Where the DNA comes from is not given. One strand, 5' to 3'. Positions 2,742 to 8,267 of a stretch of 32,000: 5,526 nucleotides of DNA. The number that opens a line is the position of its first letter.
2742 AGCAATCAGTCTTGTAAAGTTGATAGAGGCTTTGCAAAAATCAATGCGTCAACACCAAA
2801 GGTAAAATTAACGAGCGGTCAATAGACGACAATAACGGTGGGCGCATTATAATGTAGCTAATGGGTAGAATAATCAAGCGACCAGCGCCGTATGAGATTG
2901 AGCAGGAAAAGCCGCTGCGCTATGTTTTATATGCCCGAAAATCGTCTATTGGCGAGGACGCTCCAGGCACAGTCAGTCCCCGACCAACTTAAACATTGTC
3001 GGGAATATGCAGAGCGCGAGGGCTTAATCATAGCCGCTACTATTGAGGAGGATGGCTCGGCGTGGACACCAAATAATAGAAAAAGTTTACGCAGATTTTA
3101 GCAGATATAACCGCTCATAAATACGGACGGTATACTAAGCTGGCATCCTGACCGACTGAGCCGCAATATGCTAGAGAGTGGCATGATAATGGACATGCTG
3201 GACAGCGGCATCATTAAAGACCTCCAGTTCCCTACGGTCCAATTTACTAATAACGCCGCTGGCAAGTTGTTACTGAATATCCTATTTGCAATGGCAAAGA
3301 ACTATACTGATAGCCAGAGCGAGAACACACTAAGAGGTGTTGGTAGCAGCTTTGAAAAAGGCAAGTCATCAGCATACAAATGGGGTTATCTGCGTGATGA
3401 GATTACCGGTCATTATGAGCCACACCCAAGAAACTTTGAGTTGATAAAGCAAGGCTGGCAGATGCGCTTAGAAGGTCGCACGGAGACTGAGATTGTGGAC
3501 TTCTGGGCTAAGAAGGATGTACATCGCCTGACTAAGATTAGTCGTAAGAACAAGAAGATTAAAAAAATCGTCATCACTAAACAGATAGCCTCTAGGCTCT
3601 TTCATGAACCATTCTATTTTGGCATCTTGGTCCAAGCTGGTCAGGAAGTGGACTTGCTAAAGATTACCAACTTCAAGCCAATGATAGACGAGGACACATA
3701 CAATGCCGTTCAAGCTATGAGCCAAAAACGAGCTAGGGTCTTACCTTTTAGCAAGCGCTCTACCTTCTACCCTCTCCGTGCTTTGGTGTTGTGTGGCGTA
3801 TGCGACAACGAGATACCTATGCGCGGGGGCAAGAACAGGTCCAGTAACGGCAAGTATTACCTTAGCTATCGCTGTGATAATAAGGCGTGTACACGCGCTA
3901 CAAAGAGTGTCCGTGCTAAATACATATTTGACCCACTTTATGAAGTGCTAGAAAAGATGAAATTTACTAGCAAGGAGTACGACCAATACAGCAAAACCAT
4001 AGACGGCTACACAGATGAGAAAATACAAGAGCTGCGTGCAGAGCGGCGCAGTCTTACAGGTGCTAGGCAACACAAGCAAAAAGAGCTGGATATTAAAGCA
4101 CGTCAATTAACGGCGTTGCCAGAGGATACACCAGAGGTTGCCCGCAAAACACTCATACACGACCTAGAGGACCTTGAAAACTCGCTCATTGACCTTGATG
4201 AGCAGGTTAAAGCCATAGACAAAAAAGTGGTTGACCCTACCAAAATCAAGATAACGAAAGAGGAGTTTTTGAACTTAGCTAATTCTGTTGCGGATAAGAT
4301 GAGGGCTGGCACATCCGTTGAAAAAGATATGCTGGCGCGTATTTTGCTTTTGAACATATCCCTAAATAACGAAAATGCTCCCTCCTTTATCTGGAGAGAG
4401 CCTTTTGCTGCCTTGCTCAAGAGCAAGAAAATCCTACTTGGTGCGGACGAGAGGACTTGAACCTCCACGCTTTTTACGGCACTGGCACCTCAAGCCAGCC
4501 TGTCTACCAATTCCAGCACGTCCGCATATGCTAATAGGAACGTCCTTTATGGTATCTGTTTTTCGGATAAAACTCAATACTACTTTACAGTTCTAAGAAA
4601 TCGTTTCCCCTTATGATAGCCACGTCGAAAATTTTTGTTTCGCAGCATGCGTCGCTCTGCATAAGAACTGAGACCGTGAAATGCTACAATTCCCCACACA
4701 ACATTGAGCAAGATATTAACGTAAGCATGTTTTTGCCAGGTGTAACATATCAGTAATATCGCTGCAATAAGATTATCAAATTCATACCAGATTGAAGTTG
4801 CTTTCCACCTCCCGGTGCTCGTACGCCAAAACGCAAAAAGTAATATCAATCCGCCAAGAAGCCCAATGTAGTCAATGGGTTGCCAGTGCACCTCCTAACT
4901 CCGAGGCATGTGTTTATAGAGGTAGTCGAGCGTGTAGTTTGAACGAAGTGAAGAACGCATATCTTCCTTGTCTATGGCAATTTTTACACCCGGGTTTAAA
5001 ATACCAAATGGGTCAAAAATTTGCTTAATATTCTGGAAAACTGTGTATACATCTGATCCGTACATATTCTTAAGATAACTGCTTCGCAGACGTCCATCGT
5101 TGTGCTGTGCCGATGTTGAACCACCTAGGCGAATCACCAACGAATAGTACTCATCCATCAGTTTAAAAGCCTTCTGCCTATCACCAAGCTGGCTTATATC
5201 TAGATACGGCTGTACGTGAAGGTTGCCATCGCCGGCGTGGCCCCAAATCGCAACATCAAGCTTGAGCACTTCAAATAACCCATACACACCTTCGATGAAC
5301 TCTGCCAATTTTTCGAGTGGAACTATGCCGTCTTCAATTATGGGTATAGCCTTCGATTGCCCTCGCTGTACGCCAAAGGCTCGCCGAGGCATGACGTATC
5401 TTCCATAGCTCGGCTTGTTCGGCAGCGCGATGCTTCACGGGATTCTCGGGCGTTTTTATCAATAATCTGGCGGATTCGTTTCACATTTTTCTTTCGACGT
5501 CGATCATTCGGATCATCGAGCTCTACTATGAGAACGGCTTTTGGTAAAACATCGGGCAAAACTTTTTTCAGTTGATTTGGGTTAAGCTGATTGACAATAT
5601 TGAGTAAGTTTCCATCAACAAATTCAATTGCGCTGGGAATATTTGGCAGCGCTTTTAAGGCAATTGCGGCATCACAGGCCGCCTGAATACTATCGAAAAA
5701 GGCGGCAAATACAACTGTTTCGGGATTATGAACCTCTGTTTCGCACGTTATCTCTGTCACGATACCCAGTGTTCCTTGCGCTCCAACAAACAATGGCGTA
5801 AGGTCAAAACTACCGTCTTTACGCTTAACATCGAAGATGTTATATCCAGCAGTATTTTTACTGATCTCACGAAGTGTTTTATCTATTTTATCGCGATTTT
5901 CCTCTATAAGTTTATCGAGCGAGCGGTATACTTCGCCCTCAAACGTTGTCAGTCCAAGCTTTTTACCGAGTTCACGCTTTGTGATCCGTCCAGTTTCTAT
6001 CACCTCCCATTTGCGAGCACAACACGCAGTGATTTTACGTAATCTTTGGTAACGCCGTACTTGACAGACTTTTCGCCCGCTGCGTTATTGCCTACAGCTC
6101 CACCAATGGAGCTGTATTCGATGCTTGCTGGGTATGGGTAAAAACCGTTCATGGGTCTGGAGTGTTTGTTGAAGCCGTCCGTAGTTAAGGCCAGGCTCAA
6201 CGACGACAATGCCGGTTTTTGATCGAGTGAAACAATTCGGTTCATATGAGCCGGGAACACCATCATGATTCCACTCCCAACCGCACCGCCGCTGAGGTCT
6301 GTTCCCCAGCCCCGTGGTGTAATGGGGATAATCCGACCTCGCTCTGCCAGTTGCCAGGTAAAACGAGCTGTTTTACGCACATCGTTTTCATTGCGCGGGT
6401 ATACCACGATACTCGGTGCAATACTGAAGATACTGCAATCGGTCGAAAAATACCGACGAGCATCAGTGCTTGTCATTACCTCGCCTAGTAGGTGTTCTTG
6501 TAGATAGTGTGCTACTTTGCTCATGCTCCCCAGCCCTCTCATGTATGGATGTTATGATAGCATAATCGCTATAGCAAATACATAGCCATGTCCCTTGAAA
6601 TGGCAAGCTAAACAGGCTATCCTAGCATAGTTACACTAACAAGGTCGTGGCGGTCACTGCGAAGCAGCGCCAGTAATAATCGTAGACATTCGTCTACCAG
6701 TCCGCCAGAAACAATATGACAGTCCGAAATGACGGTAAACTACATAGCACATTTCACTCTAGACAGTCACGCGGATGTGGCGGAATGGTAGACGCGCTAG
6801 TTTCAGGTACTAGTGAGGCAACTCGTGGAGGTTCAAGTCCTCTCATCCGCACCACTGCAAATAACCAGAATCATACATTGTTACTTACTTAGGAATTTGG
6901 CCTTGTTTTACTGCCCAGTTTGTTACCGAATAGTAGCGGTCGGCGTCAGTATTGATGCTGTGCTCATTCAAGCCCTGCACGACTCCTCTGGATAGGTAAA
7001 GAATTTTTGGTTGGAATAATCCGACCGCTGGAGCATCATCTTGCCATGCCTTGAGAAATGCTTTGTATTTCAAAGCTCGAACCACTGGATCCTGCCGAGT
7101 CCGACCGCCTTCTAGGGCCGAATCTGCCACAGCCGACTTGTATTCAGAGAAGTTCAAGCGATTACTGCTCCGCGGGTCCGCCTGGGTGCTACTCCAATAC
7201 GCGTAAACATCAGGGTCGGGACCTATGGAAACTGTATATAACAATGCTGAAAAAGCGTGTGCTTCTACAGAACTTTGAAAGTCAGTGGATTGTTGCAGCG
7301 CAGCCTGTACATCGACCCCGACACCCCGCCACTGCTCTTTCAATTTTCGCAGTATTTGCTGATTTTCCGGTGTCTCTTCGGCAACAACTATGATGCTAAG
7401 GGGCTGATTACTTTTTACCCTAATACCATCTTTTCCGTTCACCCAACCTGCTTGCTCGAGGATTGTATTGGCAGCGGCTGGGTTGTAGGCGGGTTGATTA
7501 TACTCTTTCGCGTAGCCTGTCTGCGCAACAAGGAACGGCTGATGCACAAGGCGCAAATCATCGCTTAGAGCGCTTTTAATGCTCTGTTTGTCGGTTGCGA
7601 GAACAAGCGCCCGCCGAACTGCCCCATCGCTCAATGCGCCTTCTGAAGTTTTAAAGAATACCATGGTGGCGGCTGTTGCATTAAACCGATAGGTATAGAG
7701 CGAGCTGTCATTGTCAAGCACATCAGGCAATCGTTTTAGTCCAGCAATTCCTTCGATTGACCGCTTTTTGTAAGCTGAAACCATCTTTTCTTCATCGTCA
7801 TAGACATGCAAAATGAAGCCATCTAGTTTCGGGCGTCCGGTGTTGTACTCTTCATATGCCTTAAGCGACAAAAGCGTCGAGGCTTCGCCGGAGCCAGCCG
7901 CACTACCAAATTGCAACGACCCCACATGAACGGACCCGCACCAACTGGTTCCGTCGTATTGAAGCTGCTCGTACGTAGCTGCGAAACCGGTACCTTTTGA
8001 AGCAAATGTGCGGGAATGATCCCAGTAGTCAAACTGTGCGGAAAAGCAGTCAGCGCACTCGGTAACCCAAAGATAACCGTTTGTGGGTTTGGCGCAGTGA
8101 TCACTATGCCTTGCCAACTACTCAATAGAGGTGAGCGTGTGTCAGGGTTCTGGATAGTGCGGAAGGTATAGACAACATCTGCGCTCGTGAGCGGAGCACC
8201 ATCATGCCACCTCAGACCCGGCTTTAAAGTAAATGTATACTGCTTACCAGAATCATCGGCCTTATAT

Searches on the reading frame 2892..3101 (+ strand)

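Call 106: search_protein_families(library=pfam, proteins=[window:2892-3101:+], max_evalue=0.1)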
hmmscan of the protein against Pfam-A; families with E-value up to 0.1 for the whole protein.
window:2892-3101:+ (69 aa): 1 family
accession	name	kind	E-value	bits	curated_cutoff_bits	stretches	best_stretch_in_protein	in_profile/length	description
PF00239.26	Resolvase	-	0.00063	20.3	23.3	1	25-68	12-54/145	Resolvase, N terminal domain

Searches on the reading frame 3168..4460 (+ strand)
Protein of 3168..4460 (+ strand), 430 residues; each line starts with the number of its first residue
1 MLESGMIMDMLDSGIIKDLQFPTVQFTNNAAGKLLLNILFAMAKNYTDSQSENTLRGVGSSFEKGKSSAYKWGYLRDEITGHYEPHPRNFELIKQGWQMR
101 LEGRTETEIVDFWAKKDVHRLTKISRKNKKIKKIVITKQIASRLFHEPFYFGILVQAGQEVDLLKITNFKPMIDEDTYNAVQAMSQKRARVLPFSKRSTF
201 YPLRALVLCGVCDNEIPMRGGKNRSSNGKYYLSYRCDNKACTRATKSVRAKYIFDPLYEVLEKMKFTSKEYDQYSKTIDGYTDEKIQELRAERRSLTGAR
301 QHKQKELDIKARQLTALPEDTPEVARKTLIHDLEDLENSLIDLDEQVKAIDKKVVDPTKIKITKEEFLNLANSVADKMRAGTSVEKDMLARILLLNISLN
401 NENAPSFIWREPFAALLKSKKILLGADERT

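Call 71: search_protein_families(library=pfam, proteins=[window:3168-4460:+], max_evalue=0.001)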
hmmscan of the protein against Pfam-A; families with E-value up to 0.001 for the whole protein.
window:3168-4460:+ (430 aa): 1 family
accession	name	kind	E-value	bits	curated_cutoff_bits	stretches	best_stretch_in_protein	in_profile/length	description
PF07508.19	Recombinase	-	0.00017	22.2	21.1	1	91-188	5-102/102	Recombinase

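Call 97: search_protein_families(library=ncbifam, proteins=[window:3168-4460:+], max_evalue=0.01)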
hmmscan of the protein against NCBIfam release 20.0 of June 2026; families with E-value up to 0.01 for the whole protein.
window:3168-4460:+ (430 aa): 1 family
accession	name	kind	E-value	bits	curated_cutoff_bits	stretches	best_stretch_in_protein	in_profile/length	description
NF041201.1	recomb_XisF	equivalog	3.6e-12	46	375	1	27-297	102-390/465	fdxN element excision recombinase XisF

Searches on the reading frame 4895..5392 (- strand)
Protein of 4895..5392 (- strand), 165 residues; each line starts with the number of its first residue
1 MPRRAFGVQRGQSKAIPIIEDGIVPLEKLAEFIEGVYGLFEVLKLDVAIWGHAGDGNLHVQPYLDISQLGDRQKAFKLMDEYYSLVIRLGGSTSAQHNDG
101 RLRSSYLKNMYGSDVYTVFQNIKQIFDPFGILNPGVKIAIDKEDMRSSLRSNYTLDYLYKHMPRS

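Call 71: search_protein_families(library=pfam, proteins=[window:4895-5392:-], max_evalue=0.001)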
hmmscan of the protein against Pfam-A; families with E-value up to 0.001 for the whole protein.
window:4895-5392:- (165 aa): 1 family
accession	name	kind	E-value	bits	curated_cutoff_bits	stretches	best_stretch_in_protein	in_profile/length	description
PF02913.24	FAD-oxidase_C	-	1.3e-33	117.2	21.2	1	10-135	121-246/248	FAD linked oxidases, C-terminal domain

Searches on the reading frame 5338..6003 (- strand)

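Call 71: search_protein_families(library=pfam, proteins=[window:5338-6003:-], max_evalue=0.001)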
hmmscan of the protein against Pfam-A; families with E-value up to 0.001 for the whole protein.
window:5338-6003:- (221 aa): 1 family
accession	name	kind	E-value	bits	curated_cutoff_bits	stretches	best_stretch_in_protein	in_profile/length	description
PF02913.24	FAD-oxidase_C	-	1.2e-07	32.1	21.2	1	95-188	4-94/248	FAD linked oxidases, C-terminal domain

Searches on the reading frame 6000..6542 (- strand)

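Call 71: search_protein_families(library=pfam, proteins=[window:6000-6542:-], max_evalue=0.001)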
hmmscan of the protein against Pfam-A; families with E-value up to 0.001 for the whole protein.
window:6000-6542:- (180 aa): 1 family
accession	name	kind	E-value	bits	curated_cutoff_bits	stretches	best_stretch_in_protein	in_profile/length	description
PF01565.28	FAD_binding_4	-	9.2e-24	84.2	26.4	1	43-180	1-134/139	FAD binding domain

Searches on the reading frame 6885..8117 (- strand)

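Call 71: search_protein_families(library=pfam, proteins=[window:6885-8117:-], max_evalue=0.001)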
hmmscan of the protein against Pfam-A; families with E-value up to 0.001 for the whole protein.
window:6885-8117:- (410 aa): 1 family
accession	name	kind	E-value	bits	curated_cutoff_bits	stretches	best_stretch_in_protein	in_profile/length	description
PF00496.27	SBP_bac_5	-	5.4e-29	101.9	32.4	1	83-311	132-362/368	Bacterial extracellular solute-binding proteins, family 5 Middle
